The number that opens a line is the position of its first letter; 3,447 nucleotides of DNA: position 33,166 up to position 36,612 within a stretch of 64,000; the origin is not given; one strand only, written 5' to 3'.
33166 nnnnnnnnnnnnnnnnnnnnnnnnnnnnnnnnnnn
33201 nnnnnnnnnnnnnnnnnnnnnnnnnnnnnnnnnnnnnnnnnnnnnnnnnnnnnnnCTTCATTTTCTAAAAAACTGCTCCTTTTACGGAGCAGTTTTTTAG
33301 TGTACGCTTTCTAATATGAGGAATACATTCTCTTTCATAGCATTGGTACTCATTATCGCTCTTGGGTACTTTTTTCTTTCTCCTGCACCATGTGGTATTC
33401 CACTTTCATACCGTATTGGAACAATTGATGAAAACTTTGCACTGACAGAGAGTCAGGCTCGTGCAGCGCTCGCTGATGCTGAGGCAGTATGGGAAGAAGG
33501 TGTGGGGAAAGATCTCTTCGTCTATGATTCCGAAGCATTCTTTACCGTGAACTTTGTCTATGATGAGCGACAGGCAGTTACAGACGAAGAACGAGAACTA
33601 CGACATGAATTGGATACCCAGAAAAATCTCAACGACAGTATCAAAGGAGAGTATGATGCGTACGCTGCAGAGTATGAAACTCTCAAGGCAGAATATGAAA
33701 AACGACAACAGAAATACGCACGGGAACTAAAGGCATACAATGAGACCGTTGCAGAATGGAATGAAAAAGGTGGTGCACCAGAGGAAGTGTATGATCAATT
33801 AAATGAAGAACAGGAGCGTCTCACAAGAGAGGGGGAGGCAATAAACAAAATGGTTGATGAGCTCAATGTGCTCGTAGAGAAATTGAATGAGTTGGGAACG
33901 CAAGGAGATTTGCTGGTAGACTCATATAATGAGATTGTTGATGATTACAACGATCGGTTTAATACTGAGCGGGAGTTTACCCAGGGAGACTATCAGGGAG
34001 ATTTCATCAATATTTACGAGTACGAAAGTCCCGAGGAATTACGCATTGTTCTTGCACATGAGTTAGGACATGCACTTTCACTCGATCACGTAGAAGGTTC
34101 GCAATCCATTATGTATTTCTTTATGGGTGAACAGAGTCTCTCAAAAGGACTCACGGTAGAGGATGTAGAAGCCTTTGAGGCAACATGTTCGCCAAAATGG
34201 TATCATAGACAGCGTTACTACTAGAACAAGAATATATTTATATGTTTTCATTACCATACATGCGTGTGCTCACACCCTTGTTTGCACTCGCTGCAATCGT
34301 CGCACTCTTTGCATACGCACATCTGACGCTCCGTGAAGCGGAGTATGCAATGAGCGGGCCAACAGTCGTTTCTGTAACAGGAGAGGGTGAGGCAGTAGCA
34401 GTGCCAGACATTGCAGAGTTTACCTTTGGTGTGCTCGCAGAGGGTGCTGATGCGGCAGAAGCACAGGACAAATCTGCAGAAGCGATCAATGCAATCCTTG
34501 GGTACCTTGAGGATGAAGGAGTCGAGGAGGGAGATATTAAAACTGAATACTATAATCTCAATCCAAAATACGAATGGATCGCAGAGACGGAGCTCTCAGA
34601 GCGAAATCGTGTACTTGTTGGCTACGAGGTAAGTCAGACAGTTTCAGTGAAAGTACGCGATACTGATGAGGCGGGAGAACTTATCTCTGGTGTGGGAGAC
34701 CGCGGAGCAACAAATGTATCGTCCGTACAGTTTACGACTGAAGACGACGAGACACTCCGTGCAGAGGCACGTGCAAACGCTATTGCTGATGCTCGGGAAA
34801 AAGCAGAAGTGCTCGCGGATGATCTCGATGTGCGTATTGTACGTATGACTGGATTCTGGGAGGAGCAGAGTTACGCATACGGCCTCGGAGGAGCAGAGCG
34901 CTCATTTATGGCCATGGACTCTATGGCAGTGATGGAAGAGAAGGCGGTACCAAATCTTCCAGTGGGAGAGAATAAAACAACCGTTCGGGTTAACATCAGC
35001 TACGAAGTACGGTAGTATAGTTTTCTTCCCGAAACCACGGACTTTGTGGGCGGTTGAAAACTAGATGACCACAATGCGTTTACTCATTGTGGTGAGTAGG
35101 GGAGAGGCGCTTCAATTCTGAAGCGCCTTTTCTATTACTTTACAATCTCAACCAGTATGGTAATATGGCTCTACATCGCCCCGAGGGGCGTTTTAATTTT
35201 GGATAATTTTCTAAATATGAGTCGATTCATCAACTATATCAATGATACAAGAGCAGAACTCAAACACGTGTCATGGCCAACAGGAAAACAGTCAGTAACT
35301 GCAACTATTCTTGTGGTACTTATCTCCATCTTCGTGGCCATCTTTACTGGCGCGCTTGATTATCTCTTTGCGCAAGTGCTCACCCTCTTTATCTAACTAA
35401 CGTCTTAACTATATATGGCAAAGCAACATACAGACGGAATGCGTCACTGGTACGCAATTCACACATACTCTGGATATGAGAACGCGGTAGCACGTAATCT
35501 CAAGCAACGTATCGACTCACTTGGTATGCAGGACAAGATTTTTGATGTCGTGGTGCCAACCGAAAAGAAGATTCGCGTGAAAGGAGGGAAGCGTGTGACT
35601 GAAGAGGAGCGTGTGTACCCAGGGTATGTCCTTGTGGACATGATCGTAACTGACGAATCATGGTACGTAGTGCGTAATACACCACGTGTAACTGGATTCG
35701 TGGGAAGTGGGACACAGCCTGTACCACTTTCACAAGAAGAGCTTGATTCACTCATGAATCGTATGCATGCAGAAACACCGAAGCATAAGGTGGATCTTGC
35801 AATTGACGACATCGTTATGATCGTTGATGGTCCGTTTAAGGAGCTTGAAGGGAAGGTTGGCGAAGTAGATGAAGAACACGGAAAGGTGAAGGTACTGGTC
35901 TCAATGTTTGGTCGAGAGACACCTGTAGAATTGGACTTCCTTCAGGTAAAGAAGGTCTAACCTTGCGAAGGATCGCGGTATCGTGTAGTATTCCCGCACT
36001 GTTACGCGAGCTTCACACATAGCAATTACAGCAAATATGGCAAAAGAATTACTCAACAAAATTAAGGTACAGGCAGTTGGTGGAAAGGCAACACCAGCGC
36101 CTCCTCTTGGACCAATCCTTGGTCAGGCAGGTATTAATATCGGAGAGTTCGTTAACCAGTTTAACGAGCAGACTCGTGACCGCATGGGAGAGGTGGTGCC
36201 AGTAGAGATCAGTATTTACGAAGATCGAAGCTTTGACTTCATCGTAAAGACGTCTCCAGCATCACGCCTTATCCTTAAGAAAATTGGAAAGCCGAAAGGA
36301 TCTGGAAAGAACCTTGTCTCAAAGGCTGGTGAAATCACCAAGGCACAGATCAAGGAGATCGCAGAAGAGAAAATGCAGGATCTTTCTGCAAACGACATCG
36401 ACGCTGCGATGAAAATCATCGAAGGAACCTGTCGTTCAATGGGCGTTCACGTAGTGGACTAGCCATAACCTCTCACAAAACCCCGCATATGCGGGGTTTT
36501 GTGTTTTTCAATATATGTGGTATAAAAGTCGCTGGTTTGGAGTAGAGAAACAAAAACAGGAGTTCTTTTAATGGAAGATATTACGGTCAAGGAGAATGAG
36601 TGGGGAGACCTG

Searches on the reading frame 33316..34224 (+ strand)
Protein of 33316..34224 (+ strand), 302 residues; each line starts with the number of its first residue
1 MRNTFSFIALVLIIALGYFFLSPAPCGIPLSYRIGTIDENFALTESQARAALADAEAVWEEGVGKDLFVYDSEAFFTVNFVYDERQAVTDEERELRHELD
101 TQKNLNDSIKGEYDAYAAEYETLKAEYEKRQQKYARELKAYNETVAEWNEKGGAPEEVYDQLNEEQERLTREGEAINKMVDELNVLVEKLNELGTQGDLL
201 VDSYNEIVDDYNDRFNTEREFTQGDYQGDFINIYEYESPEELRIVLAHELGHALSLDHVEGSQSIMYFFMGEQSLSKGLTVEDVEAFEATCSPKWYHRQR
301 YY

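Call 4: search_protein_families(library=pfam, proteins=[window:33316-34224:+], max_evalue=1)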
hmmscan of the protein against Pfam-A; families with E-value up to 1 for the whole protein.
window:33316-34224:+ (302 aa): 22 families
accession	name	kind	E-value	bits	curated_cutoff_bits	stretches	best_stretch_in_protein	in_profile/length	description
PF00413.30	Peptidase_M10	-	1.2e-08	35.4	24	1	213-287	102-154/159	Matrixin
PF01435.24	Peptidase_M48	-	0.00033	21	20.3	1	236-266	59-95/186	Peptidase family M48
PF06160.17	EzrA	-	0.0013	17.6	39.6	1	85-192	301-407/557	Septation ring formation regulator, EzrA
PF06114.19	Peptidase_M78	-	0.0021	18.3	22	1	224-255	26-55/123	IrrE N-terminal-like domain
PF07200.18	Mod_r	-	0.011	16.2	30.1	1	82-144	32-94/146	Modifier of rudimentary (Mod(r)) protein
PF05572.19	Peptidase_M43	-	0.014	15.8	23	1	216-259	44-85/152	Pregnancy-associated plasma protein-A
PF10046.14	BLOC1_2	-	0.015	16.1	33.4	1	88-165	11-87/96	Biogenesis of lysosome-related organelles complex-1 subunit 2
PF08581.15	Tup_N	-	0.015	16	28.7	1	105-170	5-70/77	Tup N-terminal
PF14932.11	HAUS-augmin3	-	0.024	14.6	29.4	1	80-193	51-162/260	HAUS augmin-like complex subunit 3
PF14362.11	DUF4407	-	0.048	13.4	31.3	1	96-192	110-213/297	Domain of unknown function (DUF4407)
PF03938.19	OmpH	-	0.073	13.7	32.4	1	102-191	17-108/141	Outer membrane protein (OmpH-like)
PF13851.11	GAS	-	0.11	12.3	32.3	1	96-217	22-142/200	Growth-arrest specific micro-tubule binding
PF13582.12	Reprolysin_3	-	0.12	13.3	22.4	1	243-258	107-122/123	Metallo-peptidase family M12B Reprolysin-like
PF11932.13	DUF3450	-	0.12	12.1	32.6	1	135-193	15-73/241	Protein of unknown function (DUF3450)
PF21037.2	CCDC138_cc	-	0.15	12.6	27.1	1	91-132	2-43/59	Coiled-coil-domain-containing protein 138, coiled-coil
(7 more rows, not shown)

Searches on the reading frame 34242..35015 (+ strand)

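Call 4: search_protein_families(library=pfam, proteins=[window:34242-35015:+], max_evalue=1)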
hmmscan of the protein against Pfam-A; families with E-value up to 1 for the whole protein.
window:34242-35015:+ (257 aa): 1 family
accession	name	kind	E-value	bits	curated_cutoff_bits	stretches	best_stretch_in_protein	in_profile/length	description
PF04402.19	SIMPL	-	1.8e-49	169.2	25.2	1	43-253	1-202/205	Protein of unknown function (DUF541)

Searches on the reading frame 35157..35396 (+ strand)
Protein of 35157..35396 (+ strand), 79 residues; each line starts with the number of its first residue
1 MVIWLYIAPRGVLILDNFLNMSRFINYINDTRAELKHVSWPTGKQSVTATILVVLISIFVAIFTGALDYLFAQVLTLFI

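Call 4: search_protein_families(library=pfam, proteins=[window:35157-35396:+], max_evalue=1)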
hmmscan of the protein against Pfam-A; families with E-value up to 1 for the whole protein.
window:35157-35396:+ (79 aa): 3 families
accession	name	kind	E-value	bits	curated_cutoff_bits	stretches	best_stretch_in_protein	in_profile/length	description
PF00584.25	SecE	-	4.4e-16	59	22.7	1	25-78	1-54/55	SecE/Sec61-gamma subunits of protein translocation complex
PF16083.10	Phage_holin_3_3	-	0.011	16.3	28.4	1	23-74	11-51/78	LydA holin phage, holin superfamily III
PF18739.6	HEPN_Apea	-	0.1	13.5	24.4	1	18-64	77-123/136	Apea-like HEPN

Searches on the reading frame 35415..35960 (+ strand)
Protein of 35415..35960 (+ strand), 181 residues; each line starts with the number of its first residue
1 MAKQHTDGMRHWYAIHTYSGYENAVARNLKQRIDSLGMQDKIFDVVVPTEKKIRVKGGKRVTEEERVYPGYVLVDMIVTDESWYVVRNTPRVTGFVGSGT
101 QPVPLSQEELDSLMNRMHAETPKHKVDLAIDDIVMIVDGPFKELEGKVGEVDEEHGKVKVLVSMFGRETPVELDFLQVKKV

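Call 4: search_protein_families(library=pfam, proteins=[window:35415-35960:+], max_evalue=1)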
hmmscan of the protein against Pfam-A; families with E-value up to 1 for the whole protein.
window:35415-35960:+ (181 aa): 4 families
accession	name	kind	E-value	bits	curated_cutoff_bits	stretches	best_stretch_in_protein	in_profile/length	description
PF02357.24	NusG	-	1.3e-29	102.9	22.2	1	11-113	2-92/93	Transcription termination factor nusG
PF00467.35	KOW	-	9.5e-05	22.5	22.3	1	131-160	2-29/32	KOW motif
PF23291.1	KOW4_SPT5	-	0.01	16.1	27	1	125-148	6-29/55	Transcription elongation factor SPT5, fourth KOW domain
PF23284.2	KOW2_Spt5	-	0.068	13.5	28.9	1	132-180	3-49/50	Transcription elongation factor SPT5, second KOW domain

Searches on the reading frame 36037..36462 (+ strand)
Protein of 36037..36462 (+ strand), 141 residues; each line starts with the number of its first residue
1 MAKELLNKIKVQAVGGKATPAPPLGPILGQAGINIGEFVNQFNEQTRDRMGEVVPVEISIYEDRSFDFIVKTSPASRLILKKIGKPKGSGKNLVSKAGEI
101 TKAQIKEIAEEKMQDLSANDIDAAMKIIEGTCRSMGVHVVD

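Call 4: search_protein_families(library=pfam, proteins=[window:36037-36462:+], max_evalue=1)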
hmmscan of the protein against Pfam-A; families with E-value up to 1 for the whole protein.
window:36037-36462:+ (141 aa): 4 families
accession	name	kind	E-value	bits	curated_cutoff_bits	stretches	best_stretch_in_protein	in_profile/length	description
PF03946.19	Ribosomal_L11_N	-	2.1e-25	88.7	32.9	1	9-66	1-58/58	Ribosomal protein L11, N-terminal domain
PF00298.24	Ribosomal_L11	-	7.6e-24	84.4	21.4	1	71-139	1-69/69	Ribosomal protein L11, RNA binding domain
PF18043.6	T4_Rnl2_C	-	0.014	16.1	27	1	91-116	24-49/82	T4 RNA ligase 2 C-terminal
PF10941.13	DUF2620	-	0.066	13.8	25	1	101-130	13-42/115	Protein of unknown function DUF2620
